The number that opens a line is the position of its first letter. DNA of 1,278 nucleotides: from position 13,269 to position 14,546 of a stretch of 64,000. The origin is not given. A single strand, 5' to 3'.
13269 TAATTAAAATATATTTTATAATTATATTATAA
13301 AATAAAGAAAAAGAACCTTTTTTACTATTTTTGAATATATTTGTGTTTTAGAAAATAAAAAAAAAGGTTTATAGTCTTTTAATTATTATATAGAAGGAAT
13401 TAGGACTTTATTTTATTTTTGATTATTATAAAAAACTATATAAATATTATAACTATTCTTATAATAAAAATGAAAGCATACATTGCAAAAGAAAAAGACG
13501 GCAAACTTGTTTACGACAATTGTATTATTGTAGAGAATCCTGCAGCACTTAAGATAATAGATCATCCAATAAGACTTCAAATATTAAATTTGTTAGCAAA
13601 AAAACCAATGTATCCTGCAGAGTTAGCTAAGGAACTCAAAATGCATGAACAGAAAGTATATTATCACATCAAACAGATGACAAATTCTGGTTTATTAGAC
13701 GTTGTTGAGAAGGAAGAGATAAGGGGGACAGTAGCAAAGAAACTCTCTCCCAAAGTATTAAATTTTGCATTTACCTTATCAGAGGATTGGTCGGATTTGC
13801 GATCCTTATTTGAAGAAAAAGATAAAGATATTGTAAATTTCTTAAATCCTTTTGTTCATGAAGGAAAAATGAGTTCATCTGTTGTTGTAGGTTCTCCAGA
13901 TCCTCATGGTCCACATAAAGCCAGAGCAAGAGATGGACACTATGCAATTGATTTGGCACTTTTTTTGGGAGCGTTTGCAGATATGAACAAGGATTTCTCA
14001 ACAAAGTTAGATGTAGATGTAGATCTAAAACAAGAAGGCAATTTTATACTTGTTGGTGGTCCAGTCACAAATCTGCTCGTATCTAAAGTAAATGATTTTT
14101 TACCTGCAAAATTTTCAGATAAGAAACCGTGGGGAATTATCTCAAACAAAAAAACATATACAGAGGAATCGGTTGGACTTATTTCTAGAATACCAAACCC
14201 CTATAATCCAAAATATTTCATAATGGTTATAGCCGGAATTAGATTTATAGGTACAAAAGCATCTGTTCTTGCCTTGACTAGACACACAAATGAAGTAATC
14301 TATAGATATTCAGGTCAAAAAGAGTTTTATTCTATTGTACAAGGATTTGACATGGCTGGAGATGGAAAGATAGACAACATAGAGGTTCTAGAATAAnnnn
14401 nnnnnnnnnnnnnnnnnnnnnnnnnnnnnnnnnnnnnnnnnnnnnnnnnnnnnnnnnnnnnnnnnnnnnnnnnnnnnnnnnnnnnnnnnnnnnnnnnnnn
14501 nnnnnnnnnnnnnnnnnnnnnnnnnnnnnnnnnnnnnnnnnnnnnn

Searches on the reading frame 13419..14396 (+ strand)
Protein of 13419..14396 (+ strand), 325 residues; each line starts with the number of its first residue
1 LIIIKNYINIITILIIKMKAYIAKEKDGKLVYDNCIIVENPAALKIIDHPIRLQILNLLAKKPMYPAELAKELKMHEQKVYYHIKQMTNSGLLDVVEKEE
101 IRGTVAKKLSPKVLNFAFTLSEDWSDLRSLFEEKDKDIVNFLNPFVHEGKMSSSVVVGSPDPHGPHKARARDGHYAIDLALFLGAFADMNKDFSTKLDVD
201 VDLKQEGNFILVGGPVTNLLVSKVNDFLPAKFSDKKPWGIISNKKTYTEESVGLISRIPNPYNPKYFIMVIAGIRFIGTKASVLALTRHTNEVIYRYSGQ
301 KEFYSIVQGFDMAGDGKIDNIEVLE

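Call 99: search_protein_families(library=pfam, proteins=[window:13419-14396:+], max_evalue=0.001)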
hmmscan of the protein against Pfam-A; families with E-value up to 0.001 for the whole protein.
window:13419-14396:+ (325 aa): 6 families
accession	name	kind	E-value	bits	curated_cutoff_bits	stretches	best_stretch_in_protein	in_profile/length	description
PF12840.13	HTH_20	-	6e-12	45.8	27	1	48-96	2-51/51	Helix-turn-helix domain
PF01022.26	HTH_5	-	2.8e-10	40.3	22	1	50-94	2-46/47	Bacterial regulatory protein, arsR family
PF05124.17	S_layer_C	-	2.6e-06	27.7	23.9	1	195-287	97-174/177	S-layer like family, outer domain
PF21476.4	PF0610-like_N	-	6.7e-05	23.5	33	1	52-86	3-37/50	PF0610-like, N-terminal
PF12802.13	MarR_2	-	0.00062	20.3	27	0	51-97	6-54/61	MarR family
PF10007.15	DUF2250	-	0.0008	19.9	24.4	0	46-107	4-66/93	Uncharacterized protein conserved in archaea (DUF2250)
